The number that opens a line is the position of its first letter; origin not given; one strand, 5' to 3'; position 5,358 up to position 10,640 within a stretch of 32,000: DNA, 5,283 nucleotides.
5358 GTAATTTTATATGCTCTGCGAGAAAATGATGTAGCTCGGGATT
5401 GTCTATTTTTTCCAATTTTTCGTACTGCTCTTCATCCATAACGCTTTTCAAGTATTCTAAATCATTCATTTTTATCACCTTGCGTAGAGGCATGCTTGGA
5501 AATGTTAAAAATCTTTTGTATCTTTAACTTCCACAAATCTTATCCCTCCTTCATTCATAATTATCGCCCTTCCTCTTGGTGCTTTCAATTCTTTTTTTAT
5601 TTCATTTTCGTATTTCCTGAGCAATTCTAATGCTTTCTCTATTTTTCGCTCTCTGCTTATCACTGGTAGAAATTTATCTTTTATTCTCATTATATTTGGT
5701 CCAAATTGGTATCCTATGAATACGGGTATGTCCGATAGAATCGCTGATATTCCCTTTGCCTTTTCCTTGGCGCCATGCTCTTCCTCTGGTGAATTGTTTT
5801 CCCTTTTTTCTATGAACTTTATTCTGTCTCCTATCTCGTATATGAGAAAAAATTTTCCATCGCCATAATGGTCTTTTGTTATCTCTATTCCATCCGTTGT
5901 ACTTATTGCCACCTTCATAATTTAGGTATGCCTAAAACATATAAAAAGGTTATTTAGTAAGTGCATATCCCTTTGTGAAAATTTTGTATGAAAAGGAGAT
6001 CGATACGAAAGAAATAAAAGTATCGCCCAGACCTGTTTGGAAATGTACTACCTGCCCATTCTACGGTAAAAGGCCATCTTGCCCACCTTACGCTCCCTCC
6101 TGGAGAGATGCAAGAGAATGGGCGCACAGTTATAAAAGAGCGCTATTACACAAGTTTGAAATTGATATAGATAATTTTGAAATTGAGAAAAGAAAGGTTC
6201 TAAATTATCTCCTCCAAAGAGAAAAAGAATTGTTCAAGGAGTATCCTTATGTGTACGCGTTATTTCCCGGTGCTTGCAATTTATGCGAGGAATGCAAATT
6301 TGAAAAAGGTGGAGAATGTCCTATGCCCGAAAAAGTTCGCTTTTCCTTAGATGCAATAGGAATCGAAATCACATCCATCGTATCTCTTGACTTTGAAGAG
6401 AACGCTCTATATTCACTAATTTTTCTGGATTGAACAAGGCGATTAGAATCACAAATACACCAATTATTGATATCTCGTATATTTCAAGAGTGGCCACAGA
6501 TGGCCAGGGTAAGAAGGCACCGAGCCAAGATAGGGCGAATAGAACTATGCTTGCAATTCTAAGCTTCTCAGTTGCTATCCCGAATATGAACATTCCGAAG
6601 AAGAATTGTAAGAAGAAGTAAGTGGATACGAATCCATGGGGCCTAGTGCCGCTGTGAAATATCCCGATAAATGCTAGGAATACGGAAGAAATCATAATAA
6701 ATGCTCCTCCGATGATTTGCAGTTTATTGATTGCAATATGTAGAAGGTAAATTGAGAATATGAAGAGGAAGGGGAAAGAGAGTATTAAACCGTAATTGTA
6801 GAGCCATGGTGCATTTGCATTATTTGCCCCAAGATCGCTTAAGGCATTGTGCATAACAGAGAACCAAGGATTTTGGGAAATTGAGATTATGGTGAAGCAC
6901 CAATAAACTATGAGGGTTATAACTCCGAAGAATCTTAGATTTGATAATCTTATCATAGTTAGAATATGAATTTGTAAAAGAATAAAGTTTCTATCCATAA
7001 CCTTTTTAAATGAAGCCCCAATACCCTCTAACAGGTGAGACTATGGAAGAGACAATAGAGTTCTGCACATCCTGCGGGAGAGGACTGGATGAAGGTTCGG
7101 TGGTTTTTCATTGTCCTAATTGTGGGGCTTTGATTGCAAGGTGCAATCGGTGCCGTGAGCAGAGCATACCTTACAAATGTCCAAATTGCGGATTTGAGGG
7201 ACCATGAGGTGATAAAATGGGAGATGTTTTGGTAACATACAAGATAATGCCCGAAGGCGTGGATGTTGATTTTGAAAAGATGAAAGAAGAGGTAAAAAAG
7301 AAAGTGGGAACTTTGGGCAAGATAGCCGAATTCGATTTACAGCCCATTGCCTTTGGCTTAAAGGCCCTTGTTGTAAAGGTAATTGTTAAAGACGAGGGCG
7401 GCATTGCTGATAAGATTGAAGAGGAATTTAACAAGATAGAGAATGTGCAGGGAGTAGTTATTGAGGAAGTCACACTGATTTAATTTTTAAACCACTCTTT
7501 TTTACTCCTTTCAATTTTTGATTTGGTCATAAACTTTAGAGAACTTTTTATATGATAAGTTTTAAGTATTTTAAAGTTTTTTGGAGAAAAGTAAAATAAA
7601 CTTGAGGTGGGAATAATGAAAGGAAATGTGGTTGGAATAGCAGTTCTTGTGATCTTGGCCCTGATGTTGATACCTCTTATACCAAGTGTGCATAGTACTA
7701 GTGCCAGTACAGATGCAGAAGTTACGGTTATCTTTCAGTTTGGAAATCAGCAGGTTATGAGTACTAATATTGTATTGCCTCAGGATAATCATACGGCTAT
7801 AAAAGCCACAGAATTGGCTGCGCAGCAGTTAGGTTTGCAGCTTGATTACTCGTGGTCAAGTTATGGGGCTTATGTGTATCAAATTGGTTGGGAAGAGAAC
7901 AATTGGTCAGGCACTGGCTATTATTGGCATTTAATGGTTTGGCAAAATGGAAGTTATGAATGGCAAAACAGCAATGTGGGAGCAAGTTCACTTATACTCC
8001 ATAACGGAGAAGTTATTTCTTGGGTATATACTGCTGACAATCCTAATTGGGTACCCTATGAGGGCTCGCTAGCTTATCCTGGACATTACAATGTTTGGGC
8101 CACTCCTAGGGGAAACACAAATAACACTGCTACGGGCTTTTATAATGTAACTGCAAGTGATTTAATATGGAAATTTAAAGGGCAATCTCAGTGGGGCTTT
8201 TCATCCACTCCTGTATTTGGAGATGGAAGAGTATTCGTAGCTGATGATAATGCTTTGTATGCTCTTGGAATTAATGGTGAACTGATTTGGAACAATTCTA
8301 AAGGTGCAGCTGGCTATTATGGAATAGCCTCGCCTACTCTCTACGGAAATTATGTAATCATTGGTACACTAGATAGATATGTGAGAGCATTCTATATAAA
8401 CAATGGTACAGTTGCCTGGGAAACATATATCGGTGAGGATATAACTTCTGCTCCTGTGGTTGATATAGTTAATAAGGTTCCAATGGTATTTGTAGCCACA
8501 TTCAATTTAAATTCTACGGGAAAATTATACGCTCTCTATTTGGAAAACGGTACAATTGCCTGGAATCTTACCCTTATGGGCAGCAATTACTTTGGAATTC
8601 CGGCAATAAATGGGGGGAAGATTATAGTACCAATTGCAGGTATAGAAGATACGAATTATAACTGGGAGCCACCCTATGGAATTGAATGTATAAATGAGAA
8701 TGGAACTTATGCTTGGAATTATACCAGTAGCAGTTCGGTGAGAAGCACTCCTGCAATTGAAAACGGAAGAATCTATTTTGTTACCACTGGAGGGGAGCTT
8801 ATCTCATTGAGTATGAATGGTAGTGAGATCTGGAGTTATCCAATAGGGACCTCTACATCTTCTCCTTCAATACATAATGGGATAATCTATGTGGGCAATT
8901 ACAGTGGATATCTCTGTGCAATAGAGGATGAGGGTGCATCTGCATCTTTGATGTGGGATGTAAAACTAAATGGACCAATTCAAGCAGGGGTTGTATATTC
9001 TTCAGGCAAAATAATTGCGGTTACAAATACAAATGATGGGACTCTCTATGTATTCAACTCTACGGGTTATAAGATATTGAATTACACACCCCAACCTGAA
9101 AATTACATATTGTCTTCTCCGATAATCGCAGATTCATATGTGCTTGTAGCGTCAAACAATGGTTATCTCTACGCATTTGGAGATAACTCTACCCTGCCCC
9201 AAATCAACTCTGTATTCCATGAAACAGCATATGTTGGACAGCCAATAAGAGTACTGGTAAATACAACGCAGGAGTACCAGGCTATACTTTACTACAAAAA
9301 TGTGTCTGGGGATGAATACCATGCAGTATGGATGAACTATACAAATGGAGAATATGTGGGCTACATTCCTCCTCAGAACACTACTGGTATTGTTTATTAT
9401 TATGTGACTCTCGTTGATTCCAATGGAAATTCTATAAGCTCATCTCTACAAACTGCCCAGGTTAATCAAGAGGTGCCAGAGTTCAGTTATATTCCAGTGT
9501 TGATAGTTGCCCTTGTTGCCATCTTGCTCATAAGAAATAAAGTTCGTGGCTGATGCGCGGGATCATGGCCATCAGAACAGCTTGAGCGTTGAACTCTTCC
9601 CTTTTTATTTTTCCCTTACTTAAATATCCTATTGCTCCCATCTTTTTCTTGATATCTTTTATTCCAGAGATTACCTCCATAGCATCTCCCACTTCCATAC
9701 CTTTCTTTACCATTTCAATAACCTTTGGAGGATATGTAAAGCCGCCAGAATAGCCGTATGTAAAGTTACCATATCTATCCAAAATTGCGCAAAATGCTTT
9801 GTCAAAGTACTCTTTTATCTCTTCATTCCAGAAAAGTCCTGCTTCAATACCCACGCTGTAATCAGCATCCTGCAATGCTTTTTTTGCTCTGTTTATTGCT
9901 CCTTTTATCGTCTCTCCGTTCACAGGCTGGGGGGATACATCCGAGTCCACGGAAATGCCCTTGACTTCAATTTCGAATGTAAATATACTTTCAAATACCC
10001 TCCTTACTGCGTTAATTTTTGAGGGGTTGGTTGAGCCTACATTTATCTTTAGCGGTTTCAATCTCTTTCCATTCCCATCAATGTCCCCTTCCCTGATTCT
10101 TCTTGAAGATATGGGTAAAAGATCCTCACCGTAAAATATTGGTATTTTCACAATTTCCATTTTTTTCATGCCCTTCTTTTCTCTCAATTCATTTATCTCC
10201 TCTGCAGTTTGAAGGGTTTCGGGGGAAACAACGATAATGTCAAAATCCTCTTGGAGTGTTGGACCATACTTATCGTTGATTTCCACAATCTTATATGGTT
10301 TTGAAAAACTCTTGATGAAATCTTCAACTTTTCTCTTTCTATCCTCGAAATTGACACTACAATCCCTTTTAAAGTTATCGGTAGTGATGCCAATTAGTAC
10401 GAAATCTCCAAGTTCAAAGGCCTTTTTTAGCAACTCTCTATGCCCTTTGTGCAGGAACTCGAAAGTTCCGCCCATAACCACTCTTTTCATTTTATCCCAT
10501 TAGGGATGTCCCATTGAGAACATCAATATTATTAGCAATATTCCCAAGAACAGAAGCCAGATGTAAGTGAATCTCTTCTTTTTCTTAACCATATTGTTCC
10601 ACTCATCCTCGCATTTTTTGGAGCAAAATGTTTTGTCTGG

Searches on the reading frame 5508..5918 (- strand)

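Call 51: search_protein_families(library=pfam, proteins=[window:5508-5918:-], max_evalue=0.00001)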
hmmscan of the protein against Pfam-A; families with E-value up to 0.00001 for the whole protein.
window:5508-5918:- (137 aa): 1 family
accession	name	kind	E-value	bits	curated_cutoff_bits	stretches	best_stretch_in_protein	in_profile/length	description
PF02579.22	Nitro_FeMo-Co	-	2e-09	38.1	26.3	1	16-101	7-93/94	Dinitrogenase iron-molybdenum cofactor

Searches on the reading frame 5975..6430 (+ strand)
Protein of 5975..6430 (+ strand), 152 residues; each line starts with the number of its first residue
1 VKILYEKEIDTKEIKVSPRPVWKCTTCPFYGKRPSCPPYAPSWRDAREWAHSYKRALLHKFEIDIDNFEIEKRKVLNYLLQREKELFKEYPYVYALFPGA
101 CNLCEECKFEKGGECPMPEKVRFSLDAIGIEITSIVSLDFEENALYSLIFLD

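Call 51: search_protein_families(library=pfam, proteins=[window:5975-6430:+], max_evalue=0.00001)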
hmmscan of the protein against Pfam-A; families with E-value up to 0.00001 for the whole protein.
window:5975-6430:+ (152 aa): 1 family
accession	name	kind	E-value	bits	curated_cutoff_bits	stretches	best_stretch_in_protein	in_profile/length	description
PF10050.14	DUF2284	-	1.2e-29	103.5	25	1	8-136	2-138/161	Predicted metal-binding protein (DUF2284)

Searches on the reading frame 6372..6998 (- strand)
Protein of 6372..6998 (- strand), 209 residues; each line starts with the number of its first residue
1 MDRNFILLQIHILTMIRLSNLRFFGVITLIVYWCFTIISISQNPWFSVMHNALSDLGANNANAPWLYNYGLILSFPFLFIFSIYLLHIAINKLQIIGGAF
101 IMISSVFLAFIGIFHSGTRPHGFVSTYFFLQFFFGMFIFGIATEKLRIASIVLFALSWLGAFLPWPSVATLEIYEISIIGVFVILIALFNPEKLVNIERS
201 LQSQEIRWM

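Call 51: search_protein_families(library=pfam, proteins=[window:6372-6998:-], max_evalue=0.00001)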
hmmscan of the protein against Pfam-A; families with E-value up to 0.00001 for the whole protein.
window:6372-6998:- (209 aa): 1 family
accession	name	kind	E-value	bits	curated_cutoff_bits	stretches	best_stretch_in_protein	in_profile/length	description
PF06197.19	DUF998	-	4e-21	76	30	1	27-188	2-183/184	Protein of unknown function (DUF998)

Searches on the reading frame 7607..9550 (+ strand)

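Call 51: search_protein_families(library=pfam, proteins=[window:7607-9550:+], max_evalue=0.00001)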
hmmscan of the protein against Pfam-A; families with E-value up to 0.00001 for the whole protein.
window:7607-9550:+ (648 aa): 2 families
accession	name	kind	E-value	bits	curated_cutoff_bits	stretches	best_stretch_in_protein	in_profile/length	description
PF13570.13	Beta-prop_ACSF4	-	2e-33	116.6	133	2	364-548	79-263/329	Beta-alanine-activating enzyme, beta-propeller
PF13360.13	PQQ_2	-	9e-27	94.7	27.6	2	186-323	15-146/233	Outer membrane protein assembly factor BamB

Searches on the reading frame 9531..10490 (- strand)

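Call 52: search_protein_families(library=pfam, proteins=[window:9531-10490:-], max_evalue=0.00001)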
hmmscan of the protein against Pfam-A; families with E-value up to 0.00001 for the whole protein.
window:9531-10490:- (320 aa): 2 families
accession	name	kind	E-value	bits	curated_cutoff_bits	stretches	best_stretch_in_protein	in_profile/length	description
PF01931.24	NTPase_I-T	-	1.9e-54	184.3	25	1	152-313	1-162/162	Protein of unknown function DUF84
PF01467.32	CTP_transf_like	-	1.6e-16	61.2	21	1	5-134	1-132/133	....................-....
